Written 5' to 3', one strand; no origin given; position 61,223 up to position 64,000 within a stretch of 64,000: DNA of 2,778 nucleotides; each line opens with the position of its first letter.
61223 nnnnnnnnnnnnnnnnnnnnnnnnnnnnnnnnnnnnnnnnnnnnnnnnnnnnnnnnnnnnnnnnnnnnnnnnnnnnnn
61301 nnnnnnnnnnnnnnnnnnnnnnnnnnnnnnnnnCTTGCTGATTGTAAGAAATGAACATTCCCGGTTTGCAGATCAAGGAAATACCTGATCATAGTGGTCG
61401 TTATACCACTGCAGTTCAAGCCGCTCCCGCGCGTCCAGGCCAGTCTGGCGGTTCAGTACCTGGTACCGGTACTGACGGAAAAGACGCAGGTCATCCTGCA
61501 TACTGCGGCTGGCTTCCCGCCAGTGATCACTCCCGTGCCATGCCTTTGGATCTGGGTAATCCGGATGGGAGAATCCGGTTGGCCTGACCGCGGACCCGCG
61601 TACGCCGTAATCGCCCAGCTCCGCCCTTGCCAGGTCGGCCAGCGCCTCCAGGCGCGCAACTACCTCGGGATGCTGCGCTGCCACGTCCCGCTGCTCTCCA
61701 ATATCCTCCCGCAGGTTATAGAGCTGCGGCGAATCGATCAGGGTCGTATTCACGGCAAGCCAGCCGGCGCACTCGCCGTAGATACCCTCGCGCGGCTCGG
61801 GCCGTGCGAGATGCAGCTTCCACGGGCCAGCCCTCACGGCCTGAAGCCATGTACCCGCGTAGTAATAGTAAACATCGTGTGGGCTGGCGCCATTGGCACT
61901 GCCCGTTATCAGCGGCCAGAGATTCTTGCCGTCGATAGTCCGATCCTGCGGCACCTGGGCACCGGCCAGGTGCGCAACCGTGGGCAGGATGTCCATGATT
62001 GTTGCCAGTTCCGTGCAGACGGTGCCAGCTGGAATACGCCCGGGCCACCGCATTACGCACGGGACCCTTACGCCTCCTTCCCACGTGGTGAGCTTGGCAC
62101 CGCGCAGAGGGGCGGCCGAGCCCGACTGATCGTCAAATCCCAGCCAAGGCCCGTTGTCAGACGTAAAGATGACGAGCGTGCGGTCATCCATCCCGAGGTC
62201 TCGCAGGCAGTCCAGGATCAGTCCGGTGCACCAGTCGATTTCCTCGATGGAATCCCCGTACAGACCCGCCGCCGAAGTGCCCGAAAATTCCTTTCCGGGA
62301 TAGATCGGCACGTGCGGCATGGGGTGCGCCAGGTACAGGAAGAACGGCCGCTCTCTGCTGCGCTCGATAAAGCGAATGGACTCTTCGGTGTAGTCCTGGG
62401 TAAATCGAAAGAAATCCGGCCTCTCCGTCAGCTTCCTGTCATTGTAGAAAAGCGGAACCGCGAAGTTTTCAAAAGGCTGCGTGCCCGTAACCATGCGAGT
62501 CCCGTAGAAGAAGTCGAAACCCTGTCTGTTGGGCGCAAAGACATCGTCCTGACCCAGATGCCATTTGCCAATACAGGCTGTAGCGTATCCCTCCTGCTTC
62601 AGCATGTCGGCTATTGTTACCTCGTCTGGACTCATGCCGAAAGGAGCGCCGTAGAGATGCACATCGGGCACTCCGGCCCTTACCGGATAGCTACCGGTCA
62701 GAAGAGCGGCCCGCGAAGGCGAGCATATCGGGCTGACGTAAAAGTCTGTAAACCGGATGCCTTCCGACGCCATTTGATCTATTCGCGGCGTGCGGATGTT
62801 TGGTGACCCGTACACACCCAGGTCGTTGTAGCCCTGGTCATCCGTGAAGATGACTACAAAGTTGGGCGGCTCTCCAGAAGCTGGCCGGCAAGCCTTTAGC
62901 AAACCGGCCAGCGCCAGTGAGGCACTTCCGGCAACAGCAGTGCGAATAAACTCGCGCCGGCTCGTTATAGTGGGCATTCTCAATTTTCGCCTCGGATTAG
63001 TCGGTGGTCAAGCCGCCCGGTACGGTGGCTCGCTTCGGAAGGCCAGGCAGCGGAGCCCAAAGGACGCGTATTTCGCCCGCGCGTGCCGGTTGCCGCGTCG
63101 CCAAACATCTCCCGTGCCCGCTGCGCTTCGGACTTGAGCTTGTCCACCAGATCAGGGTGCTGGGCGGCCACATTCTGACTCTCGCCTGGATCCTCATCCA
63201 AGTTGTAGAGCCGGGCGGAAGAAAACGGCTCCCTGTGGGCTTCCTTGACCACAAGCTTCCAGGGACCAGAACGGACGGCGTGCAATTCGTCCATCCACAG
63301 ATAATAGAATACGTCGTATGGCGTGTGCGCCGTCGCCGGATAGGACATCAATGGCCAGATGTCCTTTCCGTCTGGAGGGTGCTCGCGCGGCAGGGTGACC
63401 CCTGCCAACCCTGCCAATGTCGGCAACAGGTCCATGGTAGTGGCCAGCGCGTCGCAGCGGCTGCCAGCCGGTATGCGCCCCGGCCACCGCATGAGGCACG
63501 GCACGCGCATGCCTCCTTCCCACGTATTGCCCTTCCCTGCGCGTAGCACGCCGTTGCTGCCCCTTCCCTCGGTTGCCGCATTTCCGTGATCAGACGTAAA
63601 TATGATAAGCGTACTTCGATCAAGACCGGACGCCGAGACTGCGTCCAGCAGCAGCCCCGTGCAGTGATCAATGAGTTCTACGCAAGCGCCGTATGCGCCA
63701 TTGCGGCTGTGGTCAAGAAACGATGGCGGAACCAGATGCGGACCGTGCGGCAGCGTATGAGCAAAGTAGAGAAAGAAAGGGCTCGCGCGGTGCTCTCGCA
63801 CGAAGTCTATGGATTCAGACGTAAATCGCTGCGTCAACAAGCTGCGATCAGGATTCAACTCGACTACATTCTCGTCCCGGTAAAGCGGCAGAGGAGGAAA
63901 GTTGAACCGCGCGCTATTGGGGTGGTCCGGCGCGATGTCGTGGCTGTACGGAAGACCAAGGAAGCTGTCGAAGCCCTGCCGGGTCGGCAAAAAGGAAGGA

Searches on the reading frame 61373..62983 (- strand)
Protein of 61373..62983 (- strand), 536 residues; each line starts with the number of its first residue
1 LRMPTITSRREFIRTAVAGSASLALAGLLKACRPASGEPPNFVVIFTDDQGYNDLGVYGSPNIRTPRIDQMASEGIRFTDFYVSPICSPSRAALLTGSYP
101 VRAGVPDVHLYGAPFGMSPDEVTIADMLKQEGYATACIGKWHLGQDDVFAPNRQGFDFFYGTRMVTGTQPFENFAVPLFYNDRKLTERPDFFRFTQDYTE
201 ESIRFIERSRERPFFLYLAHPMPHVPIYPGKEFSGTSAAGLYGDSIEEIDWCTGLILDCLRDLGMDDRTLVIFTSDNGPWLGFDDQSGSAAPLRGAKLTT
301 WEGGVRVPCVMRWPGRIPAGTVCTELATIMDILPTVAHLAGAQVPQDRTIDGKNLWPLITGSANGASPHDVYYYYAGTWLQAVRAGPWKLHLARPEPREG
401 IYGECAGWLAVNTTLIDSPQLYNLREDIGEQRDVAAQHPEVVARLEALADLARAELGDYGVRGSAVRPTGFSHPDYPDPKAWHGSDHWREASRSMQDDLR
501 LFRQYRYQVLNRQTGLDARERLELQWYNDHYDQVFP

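Call 4: search_protein_families(library=pfam, proteins=[window:61373-62983:-], max_evalue=0.01)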
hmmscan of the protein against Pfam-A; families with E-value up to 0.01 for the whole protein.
window:61373-62983:- (536 aa): 4 families
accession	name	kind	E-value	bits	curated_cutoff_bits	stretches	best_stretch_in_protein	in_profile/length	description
PF00884.28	Sulfatase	-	4.7e-61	207.1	25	1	40-342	1-301/301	Sulfatase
PF14707.11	Sulfatase_C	-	7.3e-15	56.1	30.9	1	367-456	1-96/127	C-terminal region of aryl-sulfatase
PF16347.10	SGSH_C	-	2.2e-10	41.3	29.3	1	300-375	11-84/154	N-sulphoglucosamine sulphohydrolase, C-terminal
PF01663.27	Phosphodiest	-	6.1e-05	23.2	23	1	64-278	19-220/342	Type I phosphodiesterase / nucleotide pyrophosphatase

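Call 26: search_protein_families(library=ncbifam, proteins=[window:61373-62983:-], max_evalue=0.001)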
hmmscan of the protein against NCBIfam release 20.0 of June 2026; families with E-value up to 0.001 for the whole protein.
window:61373-62983:- (536 aa): 5 families
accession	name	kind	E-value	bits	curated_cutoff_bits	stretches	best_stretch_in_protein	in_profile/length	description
NF010322.0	PRK13759.1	equivalog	3.2e-39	134.7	481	2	38-143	5-107/486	arylsulfatase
TIGR03417.1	chol_sulfatase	equivalog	3.3e-33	115.3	433.45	2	244-398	257-404/500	choline-sulfatase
NF045661.1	HdlasePehA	equivalog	1.8e-25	89.5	900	2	242-375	284-408/506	phosphoric/sulfuric ester hydrolase PehA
NF052527.1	Mn_arylsulf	exception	2.7e-20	72.8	850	2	40-143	2-103/479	manganese-dependent arylsulfatase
NF051873.1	AlkPhosPhoY32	equivalog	9e-05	21.1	1000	0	299-353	486-536/539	alkaline phosphatase PhoY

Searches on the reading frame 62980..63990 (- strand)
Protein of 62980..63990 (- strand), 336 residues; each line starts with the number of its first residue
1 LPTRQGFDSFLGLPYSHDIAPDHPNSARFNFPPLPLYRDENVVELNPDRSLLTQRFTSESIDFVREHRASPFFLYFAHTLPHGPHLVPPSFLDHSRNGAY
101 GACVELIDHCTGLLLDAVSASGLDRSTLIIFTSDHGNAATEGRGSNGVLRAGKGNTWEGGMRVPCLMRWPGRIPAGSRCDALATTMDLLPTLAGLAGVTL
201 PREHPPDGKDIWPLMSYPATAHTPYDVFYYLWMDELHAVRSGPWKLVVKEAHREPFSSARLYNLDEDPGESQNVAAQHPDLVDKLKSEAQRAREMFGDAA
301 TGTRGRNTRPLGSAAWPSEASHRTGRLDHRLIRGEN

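Call 4: search_protein_families(library=pfam, proteins=[window:62980-63990:-], max_evalue=0.01)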
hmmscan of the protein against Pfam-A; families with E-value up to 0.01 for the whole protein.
window:62980-63990:- (336 aa): 4 families
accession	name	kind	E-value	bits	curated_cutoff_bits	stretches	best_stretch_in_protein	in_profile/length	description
PF00884.28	Sulfatase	-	1.6e-28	100.3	25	1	4-198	113-301/301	Sulfatase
PF16347.10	SGSH_C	-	2e-12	47.9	29.3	1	157-292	12-151/154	N-sulphoglucosamine sulphohydrolase, C-terminal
PF14707.11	Sulfatase_C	-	2.2e-06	28.7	30.9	1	226-294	4-94/127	C-terminal region of aryl-sulfatase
PF01663.27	Phosphodiest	-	0.0039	17.3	23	1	103-141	187-225/342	Type I phosphodiesterase / nucleotide pyrophosphatase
